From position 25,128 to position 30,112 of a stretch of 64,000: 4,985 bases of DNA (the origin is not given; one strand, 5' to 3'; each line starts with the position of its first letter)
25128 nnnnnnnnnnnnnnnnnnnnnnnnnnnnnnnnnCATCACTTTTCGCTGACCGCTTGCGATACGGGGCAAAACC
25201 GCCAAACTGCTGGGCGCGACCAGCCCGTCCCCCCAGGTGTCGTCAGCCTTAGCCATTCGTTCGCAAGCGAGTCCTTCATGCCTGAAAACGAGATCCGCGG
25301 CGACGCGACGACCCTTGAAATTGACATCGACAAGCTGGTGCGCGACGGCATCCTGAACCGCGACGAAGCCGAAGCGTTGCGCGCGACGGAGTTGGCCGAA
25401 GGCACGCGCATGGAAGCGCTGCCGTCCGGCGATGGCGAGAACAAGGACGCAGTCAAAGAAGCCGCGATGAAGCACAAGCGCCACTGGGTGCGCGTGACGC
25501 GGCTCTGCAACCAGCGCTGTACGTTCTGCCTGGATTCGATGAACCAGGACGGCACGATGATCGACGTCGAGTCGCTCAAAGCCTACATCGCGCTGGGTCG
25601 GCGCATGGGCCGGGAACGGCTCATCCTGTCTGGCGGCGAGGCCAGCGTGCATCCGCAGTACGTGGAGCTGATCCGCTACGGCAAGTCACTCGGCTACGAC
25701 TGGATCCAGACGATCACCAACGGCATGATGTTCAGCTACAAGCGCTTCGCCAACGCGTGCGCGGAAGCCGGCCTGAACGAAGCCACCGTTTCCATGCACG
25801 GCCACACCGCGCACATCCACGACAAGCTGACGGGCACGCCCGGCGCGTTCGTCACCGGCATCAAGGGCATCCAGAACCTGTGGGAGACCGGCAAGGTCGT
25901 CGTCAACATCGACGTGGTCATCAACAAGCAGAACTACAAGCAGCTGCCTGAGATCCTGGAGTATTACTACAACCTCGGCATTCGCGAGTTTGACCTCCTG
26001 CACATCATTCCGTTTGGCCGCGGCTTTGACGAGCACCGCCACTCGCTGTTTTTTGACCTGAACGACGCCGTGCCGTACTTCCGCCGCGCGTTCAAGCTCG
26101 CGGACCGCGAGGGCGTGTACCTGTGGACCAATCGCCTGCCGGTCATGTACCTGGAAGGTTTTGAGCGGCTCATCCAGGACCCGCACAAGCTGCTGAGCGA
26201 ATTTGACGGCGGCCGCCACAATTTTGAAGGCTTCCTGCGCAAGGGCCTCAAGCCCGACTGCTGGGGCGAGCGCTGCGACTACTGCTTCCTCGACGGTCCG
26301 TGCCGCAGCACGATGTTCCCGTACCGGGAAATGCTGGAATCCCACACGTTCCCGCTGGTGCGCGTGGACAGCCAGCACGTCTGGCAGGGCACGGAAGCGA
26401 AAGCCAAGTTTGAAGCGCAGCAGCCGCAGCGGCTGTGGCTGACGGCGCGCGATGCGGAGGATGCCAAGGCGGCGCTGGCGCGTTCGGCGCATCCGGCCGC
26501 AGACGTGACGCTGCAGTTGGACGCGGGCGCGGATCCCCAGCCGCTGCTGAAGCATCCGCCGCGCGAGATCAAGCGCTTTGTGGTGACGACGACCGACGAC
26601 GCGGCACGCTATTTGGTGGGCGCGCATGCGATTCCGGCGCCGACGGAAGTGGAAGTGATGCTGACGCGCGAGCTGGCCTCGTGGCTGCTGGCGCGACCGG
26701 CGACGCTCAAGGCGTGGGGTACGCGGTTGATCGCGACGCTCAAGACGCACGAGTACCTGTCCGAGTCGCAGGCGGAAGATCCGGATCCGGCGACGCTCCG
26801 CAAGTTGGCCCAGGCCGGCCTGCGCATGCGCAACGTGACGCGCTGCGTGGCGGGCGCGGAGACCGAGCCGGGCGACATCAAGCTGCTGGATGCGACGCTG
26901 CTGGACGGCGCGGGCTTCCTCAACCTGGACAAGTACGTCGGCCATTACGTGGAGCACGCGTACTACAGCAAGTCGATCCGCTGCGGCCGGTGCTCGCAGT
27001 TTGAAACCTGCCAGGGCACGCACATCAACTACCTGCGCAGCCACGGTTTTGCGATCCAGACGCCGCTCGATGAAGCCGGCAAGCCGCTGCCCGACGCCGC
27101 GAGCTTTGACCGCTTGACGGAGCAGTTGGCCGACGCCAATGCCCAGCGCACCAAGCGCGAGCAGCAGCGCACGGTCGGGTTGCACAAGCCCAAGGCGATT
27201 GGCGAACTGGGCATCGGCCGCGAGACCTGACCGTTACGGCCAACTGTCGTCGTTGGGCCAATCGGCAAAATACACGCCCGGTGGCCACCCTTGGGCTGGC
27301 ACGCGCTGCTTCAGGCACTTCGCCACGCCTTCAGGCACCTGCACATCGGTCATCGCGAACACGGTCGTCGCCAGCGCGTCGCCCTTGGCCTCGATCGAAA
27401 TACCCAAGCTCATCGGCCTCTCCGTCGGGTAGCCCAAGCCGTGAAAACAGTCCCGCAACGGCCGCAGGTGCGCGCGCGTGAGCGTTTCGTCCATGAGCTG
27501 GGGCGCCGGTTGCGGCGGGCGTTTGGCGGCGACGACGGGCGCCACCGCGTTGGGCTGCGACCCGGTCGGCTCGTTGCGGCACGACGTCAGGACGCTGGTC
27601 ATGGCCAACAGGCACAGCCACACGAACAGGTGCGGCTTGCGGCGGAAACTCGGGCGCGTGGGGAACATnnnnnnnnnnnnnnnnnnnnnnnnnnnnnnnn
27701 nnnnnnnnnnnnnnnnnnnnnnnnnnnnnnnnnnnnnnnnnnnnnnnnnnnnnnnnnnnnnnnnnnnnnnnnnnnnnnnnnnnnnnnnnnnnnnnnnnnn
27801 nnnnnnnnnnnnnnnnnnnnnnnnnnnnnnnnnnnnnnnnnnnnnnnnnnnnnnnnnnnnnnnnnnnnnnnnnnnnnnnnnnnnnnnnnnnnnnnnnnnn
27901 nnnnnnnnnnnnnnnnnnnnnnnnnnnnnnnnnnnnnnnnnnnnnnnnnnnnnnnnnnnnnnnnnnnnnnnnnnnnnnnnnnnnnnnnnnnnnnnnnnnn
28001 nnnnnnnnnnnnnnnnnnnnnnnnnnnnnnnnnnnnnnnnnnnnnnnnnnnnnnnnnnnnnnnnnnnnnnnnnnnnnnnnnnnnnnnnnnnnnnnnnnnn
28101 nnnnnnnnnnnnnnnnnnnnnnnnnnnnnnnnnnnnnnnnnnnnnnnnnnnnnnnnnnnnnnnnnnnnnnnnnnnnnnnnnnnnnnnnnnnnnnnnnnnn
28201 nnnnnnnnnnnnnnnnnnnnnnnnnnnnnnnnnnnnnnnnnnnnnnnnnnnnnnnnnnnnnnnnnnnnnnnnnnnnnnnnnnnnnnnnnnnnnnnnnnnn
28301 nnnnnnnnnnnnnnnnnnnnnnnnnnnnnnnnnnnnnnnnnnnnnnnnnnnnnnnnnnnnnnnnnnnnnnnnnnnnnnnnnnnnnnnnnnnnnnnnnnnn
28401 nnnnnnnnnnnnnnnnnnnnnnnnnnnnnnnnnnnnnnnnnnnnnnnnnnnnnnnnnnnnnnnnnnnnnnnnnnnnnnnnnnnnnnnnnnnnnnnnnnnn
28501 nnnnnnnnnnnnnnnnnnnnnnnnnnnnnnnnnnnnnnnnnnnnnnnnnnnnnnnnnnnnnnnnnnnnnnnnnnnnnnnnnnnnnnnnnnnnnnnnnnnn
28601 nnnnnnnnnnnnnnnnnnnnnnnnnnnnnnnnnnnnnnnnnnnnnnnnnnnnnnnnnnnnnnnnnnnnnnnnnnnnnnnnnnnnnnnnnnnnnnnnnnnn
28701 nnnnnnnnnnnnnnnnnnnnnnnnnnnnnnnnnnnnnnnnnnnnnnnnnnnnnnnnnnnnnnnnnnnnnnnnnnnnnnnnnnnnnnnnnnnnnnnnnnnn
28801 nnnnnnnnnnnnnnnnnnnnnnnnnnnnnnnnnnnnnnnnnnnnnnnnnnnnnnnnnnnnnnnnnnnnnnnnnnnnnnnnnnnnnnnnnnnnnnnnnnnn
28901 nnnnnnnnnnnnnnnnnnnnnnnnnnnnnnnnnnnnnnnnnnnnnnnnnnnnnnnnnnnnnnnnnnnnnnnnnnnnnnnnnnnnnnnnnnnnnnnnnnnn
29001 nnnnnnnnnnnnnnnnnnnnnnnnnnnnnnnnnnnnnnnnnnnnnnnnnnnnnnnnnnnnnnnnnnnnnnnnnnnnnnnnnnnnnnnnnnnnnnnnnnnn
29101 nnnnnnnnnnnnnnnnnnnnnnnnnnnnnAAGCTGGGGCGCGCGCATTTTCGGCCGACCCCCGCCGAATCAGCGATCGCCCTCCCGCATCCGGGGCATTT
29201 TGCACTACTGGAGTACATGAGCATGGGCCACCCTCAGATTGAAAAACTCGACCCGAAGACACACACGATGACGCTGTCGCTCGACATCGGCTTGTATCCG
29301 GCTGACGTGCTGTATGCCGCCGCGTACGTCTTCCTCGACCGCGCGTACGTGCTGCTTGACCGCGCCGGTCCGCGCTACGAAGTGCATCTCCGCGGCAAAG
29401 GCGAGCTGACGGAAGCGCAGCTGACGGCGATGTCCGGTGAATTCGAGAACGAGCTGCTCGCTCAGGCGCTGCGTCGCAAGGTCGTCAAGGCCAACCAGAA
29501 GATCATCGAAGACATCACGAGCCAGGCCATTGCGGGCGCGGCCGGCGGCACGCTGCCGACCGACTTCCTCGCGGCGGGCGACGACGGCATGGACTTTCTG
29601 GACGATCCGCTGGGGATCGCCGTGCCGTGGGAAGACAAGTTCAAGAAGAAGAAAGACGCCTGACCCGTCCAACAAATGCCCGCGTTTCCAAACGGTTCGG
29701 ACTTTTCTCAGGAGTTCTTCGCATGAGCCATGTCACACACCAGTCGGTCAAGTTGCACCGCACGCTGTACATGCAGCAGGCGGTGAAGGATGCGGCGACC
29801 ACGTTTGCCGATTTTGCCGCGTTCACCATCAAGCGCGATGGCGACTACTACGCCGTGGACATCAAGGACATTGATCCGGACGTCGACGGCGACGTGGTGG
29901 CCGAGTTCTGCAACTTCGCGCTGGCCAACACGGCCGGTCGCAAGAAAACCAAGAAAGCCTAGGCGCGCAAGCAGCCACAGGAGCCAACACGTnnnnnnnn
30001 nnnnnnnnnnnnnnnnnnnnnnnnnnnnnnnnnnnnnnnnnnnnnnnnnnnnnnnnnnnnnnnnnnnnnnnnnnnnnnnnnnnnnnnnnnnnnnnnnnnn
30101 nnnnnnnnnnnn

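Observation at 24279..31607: Compact cluster of four radical-SAM-family genes (three mutual paralogs plus one SPASM/anSME-like) with two paralogous small Lys-tailed proteins: candidate uncharacterized peptide/protein-modification system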

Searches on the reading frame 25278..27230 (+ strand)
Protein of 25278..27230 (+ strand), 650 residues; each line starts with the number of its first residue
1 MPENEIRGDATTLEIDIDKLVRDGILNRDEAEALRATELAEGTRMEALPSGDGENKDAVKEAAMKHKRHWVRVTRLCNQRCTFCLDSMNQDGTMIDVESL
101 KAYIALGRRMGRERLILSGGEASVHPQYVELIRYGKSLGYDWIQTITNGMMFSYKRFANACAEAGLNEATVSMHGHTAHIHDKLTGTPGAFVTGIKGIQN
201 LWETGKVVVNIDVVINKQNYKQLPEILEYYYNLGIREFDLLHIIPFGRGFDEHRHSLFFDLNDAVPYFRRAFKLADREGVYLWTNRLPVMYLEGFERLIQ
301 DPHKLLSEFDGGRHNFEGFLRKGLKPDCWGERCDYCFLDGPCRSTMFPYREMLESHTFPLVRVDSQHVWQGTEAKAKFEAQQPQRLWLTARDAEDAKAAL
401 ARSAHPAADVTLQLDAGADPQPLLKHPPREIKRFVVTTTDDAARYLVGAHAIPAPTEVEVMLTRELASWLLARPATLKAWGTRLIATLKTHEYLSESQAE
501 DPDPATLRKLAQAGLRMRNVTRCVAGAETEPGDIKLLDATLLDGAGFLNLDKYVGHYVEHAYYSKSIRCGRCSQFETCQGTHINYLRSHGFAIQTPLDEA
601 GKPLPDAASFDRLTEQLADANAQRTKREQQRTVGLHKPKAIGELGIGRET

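Call 4: search_protein_families(library=ncbifam, proteins=[window:25278-27230:+], max_evalue=0.01)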
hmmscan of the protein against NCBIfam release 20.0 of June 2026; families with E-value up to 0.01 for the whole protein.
window:25278-27230:+ (650 aa): 41 families (the best 25 are shown)
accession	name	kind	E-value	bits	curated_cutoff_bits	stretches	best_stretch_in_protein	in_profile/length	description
NF038332.1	rSAM_rare_HxsC4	exception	5.4e-28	98.1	500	1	61-236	8-187/335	radical SAM protein HxsC4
TIGR03977.1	rSAM_pair_HxsC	equivalog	2.3e-23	82.5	267.9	1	67-281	25-242/292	His-Xaa-Ser system radical SAM maturase HxsC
TIGR04545.1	rSAM_ahbD_hemeb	equivalog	1.1e-22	81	500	1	72-251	5-183/339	heme b synthase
TIGR04466.1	rSAM_BlsE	equivalog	1.1e-20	74.3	400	1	68-240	4-172/327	cytosylglucuronate decarboxylase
TIGR04133.1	rSAM_w_lipo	hypoth_equivalog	4.1e-19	68.7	425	1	70-255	27-214/350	TIGR04133 family radical SAM/SPASM protein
TIGR04053.2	TIGR04053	equivalog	4.8e-19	68.8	395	1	72-252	13-195/366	TIGR04053 family radical SAM/SPASM domain-containing protein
TIGR02668.1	moaA_archaeal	equivalog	1e-18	67.4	325.25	1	71-261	14-203/303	GTP 3',8-cyclase MoaA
NF045646.2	rSAM_Se_TrsS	equivalog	1.3e-18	66.7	490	1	71-232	90-253/441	radical SAM (seleno)protein TrsS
NF045574.1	sacti_mat_StsB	exception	2e-17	63.2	625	1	57-253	86-279/466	StsB family radical SAM/SPASM domain sactipeptide maturase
TIGR04317.1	W_rSAM_matur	equivalog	7.5e-17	61.5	380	1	66-292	3-230/349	tungsten cofactor oxidoreductase radical SAM maturase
TIGR04546.1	rSAM_ahbC_deAc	equivalog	9.3e-17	60.9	650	1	72-251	44-221/390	12,18-didecarboxysiroheme deacetylase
TIGR02666.1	moaA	equivalog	2e-16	59.9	284.05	1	71-261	14-209/336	GTP 3',8-cyclase MoaA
NF001199.0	PRK00164.2-1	equivalog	2.4e-16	59.8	231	1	71-234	16-179/308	GTP 3',8-cyclase MoaA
TIGR04051.1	rSAM_NirJ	equivalog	2.9e-16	59.4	515.45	1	73-256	8-189/354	heme d1 biosynthesis radical SAM protein NirJ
TIGR04054.1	rSAM_NirJ1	equivalog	3.8e-16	58.7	650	1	72-250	41-217/387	putative heme d1 biosynthesis radical SAM protein NirJ1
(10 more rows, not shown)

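Call 5: search_protein_families(library=pfam, proteins=[window:25278-27230:+], max_evalue=0.01)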
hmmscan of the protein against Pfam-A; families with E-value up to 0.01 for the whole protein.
window:25278-27230:+ (650 aa): 2 families
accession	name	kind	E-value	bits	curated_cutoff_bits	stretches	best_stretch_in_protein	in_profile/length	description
PF04055.27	Radical_SAM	-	3.5e-16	60.2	29.5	1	72-229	2-165/166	Radical SAM superfamily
PF00795.27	CN_hydrolase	-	0.00075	19.3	23.2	1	64-180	107-224/256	Carbon-nitrogen hydrolase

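Call 7: search_protein_families(library=padloc, proteins=[window:25278-27230:+], max_evalue=0.01)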
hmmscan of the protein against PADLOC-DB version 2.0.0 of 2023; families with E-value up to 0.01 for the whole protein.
window:25278-27230:+ (650 aa): 2 families
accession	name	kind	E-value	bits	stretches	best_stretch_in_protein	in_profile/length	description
PDLC02903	pVip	-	1e-12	46.1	1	73-226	6-157/257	Viperins not associated with kinases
PDLC02904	pVip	-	1.8e-11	42.1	1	73-246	9-178/262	Viperins associated with kinases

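Call 81: find_related_loci(query=window:25278-27227:+, collection=metagenome_contigs, flank=10000)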
Query window:25278-27227:+ (650 aa) in metagenome_contigs; peptide patterns used: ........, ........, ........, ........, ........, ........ (x = any residue, [..] = any of these).
76 stretches matched a pattern; 9 encode a relative of the query (tblastn E <= 1e-3); 9 distinct loci.
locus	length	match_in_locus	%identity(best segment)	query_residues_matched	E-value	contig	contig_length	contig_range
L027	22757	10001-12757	68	13-638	0e+0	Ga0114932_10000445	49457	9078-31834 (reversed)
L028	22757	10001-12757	68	13-638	0e+0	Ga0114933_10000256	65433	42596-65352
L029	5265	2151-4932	65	13-647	0e+0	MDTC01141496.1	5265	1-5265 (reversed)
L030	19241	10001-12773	68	15-647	0e+0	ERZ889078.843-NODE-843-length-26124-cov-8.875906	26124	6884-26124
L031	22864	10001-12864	65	9-647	0e+0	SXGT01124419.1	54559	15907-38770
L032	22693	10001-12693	61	15-611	0e+0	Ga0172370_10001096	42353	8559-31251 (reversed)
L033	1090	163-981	97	1-273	0e+0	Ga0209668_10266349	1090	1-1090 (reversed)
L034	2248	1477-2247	79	13-261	2e-135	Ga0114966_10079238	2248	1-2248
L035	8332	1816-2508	32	76-301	6e-32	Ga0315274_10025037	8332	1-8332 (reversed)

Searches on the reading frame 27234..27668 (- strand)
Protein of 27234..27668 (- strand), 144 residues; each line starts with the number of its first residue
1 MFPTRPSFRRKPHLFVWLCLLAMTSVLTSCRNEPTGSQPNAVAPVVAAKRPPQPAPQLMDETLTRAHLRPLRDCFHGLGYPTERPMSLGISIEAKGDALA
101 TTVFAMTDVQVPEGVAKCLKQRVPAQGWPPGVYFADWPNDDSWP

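Call 4: search_protein_families(library=ncbifam, proteins=[window:27234-27668:-], max_evalue=0.01)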
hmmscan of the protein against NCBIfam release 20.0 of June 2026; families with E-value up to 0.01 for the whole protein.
window:27234-27668:- (144 aa): 0 families

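Call 5: search_protein_families(library=pfam, proteins=[window:27234-27668:-], max_evalue=0.01)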
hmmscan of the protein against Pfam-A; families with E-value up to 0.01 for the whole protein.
window:27234-27668:- (144 aa): 0 families

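Call 7: search_protein_families(library=padloc, proteins=[window:27234-27668:-], max_evalue=0.01)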
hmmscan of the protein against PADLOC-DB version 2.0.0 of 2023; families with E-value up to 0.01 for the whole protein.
window:27234-27668:- (144 aa): 0 families

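Call 83: search_protein_families(library=pfam, proteins=[window:27234-27665:-], max_evalue=1)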
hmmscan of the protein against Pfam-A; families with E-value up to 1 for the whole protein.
window:27234-27665:- (143 aa): 0 families

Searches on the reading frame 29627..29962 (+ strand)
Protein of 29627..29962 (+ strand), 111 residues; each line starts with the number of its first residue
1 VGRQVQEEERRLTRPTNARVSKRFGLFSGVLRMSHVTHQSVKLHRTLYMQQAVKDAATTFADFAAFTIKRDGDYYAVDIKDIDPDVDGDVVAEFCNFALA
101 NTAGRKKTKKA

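Call 4: search_protein_families(library=ncbifam, proteins=[window:29627-29962:+], max_evalue=0.01)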
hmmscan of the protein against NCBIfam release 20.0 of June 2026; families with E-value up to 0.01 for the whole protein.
window:29627-29962:+ (111 aa): 2 families
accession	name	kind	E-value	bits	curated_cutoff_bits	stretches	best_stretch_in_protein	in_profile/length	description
NF038315.1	HxsD_rel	equivalog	5.4e-19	68.2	41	1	41-102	1-61/62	HxsD-like protein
TIGR03976.1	chp_LLNDYxLRE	equivalog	0.0018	18.6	50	1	44-96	2-57/90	His-Xaa-Ser system protein HxsD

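Call 5: search_protein_families(library=pfam, proteins=[window:29627-29962:+], max_evalue=0.01)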
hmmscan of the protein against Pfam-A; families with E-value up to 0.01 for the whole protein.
window:29627-29962:+ (111 aa): 0 families

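Call 7: search_protein_families(library=padloc, proteins=[window:29627-29962:+], max_evalue=0.01)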
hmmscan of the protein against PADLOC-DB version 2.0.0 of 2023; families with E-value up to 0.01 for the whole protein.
window:29627-29962:+ (111 aa): 0 families
